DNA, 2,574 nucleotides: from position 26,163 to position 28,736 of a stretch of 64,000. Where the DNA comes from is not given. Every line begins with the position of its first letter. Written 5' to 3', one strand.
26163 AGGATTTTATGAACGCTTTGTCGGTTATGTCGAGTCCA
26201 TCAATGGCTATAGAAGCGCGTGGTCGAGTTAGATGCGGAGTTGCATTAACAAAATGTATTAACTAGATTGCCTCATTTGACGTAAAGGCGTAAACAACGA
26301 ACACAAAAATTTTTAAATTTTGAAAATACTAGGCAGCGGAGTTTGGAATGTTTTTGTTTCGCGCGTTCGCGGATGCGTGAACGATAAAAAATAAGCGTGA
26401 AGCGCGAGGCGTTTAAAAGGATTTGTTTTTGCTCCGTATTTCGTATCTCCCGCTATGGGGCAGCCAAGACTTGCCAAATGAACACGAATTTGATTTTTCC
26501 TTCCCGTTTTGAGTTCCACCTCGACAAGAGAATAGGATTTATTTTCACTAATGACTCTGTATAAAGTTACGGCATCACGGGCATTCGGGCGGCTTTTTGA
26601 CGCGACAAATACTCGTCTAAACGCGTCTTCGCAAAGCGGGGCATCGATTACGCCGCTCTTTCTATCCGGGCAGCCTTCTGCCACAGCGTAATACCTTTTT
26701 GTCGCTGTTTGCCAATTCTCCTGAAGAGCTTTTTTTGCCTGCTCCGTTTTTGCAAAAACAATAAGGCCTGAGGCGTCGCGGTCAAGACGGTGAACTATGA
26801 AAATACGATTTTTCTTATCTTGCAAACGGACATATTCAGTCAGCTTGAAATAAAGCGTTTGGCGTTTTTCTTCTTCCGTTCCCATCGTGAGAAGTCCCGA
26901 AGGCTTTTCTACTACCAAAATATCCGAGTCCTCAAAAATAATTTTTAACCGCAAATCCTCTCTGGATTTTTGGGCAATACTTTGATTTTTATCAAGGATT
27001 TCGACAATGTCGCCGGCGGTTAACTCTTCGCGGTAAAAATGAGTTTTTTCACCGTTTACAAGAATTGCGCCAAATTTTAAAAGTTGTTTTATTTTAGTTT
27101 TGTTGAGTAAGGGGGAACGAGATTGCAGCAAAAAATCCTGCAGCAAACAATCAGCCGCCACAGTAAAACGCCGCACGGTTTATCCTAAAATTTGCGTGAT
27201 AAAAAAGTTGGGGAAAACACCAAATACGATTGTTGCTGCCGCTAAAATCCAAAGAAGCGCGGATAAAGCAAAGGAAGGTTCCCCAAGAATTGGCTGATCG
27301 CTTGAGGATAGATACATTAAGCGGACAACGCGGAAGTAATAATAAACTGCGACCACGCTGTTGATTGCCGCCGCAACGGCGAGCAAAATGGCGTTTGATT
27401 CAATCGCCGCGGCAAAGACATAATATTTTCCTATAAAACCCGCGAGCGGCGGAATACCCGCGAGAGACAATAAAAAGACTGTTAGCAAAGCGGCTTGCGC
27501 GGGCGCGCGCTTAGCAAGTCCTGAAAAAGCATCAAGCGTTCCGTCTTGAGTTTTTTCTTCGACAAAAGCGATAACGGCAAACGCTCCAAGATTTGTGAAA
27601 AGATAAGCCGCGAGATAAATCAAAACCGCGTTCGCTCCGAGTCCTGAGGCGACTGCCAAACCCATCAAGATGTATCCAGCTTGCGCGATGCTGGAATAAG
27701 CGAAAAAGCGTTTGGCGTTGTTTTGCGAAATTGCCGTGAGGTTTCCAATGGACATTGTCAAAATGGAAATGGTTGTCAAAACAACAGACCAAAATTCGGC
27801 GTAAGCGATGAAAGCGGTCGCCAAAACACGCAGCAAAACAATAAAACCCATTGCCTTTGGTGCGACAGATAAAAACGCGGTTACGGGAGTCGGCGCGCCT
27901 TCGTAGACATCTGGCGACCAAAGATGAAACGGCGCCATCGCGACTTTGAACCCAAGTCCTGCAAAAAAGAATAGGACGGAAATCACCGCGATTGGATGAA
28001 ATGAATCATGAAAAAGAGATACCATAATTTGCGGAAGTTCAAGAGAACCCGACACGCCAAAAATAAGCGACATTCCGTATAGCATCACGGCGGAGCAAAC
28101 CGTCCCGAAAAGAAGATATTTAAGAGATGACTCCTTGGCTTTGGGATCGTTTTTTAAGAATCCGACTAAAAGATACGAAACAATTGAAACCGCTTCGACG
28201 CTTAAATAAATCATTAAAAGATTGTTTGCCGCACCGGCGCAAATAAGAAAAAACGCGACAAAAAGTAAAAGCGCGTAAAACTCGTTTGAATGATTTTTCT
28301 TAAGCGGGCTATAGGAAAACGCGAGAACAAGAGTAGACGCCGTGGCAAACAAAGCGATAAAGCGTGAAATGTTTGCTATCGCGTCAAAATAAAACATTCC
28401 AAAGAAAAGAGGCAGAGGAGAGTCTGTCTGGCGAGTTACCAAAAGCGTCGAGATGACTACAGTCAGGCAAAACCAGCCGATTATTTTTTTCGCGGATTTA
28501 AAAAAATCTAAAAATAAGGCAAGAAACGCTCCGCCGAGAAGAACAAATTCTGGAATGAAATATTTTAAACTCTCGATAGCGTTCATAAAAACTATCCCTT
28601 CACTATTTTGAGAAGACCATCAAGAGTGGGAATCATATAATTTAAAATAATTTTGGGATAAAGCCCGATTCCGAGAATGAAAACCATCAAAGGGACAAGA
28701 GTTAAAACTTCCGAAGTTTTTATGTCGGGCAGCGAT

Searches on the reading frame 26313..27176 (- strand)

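Call 103: search_protein_families(library=pfam, proteins=[window:26313-27176:-], max_evalue=0.001)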
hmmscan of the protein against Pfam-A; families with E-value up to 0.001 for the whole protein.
window:26313-27176:- (287 aa): 1 family
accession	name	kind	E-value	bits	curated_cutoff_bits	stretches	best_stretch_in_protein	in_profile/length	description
PF00849.27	PseudoU_synth_2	-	2.8e-32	112.5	26.8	1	85-236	1-152/152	RNA pseudouridylate synthase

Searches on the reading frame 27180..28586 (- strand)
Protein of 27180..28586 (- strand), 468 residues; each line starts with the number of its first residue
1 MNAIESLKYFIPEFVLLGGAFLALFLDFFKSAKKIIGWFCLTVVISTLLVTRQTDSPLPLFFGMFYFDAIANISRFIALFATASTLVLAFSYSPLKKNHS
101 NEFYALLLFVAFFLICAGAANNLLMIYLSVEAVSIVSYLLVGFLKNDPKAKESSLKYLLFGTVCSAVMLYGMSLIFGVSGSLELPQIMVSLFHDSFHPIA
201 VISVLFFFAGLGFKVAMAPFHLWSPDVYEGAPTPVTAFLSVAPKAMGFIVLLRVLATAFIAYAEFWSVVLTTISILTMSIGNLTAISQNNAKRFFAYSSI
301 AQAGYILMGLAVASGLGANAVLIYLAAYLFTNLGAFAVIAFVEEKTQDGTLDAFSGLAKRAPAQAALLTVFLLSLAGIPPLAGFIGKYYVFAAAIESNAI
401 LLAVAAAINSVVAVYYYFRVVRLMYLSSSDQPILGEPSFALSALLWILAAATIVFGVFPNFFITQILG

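Call 103: search_protein_families(library=pfam, proteins=[window:27180-28586:-], max_evalue=0.001)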
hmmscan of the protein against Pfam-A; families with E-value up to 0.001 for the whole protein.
window:27180-28586:- (468 aa): 1 family
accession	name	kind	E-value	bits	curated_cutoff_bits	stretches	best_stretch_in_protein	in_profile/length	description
PF00361.26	Proton_antipo_M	-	6e-72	242.8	21.5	1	120-411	1-292/294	NADH:quinone oxidoreductase/Mrp antiporter, TM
